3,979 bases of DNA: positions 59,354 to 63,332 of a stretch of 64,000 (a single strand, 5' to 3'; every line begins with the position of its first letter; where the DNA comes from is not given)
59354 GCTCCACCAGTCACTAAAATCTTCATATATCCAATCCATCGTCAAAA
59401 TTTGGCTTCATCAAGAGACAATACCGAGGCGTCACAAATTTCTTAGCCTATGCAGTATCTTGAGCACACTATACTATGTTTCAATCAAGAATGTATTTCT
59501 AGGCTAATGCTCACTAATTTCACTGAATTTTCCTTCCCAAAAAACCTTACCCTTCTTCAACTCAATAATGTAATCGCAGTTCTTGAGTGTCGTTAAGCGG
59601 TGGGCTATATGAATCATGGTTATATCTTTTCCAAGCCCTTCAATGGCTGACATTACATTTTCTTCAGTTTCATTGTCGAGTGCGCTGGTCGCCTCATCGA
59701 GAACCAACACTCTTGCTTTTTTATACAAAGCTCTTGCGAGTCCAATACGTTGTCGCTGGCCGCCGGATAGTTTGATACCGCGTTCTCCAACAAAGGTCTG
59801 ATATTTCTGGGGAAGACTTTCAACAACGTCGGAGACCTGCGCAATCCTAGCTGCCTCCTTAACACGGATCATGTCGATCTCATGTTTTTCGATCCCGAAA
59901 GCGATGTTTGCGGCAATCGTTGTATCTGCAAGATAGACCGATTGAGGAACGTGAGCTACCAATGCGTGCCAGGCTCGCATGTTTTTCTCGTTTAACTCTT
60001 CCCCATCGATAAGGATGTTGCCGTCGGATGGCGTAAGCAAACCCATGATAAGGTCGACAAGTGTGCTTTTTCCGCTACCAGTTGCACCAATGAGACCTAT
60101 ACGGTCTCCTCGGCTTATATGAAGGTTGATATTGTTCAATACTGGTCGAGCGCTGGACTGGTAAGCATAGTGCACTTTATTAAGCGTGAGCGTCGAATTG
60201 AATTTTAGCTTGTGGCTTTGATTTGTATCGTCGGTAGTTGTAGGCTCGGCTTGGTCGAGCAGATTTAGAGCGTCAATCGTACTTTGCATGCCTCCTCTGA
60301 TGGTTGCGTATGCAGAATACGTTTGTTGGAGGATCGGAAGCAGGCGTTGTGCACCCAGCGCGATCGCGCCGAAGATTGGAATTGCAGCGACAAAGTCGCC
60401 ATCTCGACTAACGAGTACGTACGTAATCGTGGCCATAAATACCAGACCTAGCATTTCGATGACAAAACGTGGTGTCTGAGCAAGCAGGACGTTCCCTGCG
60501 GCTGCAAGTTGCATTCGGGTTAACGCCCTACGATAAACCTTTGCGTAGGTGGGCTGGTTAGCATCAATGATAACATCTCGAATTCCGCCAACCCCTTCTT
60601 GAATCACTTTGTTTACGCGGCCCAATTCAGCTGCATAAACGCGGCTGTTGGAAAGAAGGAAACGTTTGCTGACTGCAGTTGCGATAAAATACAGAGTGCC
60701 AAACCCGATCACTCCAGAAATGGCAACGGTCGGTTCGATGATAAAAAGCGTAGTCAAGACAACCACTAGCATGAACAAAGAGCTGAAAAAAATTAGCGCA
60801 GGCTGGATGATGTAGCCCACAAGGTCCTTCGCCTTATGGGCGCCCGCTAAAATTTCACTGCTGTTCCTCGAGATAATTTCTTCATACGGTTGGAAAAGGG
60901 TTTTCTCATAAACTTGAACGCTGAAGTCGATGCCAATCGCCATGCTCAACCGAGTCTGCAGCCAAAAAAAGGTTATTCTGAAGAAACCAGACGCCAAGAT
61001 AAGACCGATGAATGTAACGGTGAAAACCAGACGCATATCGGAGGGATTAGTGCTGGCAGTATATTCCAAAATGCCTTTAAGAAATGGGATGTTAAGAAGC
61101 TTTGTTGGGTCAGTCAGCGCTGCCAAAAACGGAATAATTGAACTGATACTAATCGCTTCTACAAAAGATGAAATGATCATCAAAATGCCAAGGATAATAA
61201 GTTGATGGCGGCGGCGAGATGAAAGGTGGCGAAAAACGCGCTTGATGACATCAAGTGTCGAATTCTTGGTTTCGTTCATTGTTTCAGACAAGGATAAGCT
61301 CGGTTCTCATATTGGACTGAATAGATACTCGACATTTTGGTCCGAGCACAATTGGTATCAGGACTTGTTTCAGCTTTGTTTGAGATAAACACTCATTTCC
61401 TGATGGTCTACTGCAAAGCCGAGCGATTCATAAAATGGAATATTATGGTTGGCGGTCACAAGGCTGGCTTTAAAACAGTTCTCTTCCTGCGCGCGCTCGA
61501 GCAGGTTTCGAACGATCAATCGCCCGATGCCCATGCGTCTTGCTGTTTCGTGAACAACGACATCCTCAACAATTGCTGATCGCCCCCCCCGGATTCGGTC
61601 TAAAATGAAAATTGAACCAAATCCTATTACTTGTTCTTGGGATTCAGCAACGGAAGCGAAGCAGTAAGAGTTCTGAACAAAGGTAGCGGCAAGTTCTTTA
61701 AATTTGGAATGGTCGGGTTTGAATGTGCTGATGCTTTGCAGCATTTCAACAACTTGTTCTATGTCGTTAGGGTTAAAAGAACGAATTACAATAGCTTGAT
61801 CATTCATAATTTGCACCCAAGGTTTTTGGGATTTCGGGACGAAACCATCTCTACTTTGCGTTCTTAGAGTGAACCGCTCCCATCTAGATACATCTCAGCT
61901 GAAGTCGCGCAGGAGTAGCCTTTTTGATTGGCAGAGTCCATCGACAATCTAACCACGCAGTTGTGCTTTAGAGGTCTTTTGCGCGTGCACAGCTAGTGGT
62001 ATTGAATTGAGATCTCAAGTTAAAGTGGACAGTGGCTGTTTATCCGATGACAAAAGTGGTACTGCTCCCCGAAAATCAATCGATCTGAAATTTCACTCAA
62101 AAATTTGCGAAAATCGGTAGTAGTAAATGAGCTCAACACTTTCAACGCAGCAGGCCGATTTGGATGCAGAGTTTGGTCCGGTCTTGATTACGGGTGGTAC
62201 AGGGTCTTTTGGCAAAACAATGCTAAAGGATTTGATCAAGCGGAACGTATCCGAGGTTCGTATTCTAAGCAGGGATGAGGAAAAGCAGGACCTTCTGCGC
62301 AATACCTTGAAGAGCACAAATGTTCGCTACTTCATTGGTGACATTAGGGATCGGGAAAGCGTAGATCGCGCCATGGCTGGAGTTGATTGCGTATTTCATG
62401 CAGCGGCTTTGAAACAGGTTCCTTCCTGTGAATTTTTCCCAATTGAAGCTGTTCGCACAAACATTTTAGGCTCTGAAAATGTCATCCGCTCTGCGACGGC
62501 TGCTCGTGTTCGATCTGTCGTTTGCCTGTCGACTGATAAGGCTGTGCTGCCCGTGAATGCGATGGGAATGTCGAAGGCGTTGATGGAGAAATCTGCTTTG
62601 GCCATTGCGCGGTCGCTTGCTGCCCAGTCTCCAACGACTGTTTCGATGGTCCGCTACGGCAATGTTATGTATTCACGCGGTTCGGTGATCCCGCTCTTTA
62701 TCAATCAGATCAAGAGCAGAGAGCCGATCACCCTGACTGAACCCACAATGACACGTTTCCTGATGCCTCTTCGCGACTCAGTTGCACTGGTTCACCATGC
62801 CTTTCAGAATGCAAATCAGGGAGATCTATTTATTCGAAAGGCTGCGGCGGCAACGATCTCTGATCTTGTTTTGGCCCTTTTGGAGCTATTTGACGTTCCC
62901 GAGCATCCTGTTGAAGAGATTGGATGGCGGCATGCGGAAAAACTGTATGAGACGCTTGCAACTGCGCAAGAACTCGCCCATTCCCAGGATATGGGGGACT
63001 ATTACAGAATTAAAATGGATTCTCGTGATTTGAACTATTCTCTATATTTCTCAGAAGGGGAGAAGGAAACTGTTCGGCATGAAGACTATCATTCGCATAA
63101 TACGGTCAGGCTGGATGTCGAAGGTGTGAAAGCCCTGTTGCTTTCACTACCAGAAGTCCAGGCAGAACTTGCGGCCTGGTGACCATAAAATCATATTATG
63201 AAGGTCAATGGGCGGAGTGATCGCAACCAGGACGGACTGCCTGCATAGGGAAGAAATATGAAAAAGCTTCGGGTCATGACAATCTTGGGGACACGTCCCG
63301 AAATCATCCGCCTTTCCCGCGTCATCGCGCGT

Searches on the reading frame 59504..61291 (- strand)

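Call 50: search_protein_families(library=pfam, proteins=[window:59504-61291:-], max_evalue=0.0001)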
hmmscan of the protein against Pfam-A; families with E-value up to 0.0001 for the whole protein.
window:59504-61291:- (595 aa): 5 families
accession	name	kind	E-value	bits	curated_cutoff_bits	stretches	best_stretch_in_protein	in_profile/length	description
PF00005.33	ABC_tran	-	1.7e-32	113.3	25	1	385-536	1-137/137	ABC transporter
PF00664.28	ABC_membrane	-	7e-12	46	28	1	52-294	3-247/274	ABC transporter transmembrane region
PF02463.25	SMC_N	-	2.5e-08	34.1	40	1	399-580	28-213/220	RecF/RecN/SMC N terminal domain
PF13555.12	AAA_29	-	1.9e-06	27.9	27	1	390-423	17-50/61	P-loop containing region of AAA domain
PF03308.22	MeaB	-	5.7e-05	22.7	23.1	1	368-417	5-55/273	Methylmalonyl Co-A mutase-associated GTPase MeaB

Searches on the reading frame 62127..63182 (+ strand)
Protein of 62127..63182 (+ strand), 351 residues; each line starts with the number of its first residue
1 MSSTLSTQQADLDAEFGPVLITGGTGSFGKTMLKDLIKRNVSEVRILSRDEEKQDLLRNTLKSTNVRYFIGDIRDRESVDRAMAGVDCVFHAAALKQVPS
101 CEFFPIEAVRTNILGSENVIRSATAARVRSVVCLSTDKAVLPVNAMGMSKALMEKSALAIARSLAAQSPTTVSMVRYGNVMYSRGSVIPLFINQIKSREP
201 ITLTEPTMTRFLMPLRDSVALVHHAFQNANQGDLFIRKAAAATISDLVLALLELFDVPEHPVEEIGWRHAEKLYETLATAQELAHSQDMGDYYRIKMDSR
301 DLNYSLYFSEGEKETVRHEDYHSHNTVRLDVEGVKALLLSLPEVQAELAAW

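Call 29: search_protein_families(library=pfam, proteins=[window:62127-63182:+], max_evalue=0.00001)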
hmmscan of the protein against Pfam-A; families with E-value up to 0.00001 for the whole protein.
window:62127-63182:+ (351 aa): 10 families
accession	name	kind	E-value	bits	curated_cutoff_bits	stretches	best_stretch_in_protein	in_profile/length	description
PF02719.21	Polysacc_synt_2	-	6.6e-95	318.1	20.2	1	19-296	1-292/293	Polysaccharide biosynthesis protein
PF08485.16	Polysacc_syn_2C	-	8.4e-22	77.1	25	1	298-345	1-48/48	Polysaccharide biosynthesis protein C-terminal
PF01370.27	Epimerase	-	2.3e-21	76.7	20.9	1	19-232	1-231/240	NAD dependent epimerase/dehydratase family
PF01073.25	3Beta_HSD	-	2.3e-18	66.6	22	1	20-142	1-122/280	3-beta hydroxysteroid dehydrogenase/isomerase family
PF16363.11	GDP_Man_Dehyd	-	2.6e-12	47.3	27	1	20-137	1-130/332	GDP-mannose 4,6 dehydratase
PF13460.12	NAD_binding_10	-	3.8e-12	46.9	27.2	1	23-140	1-102/184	NAD(P)H-binding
PF05368.20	NmrA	-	1.5e-11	44.8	27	1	19-209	5-182/298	NmrA-like family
PF04321.23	RmlD_sub_bind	-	3.2e-08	33.4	27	1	19-137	3-102/287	RmlD substrate binding domain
PF07993.18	NAD_binding_4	-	4.1e-08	33.1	20.1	1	21-154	1-154/258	Male sterility protein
PF08659.16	KR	-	1.3e-07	32.2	22.6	1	18-93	2-89/180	KR domain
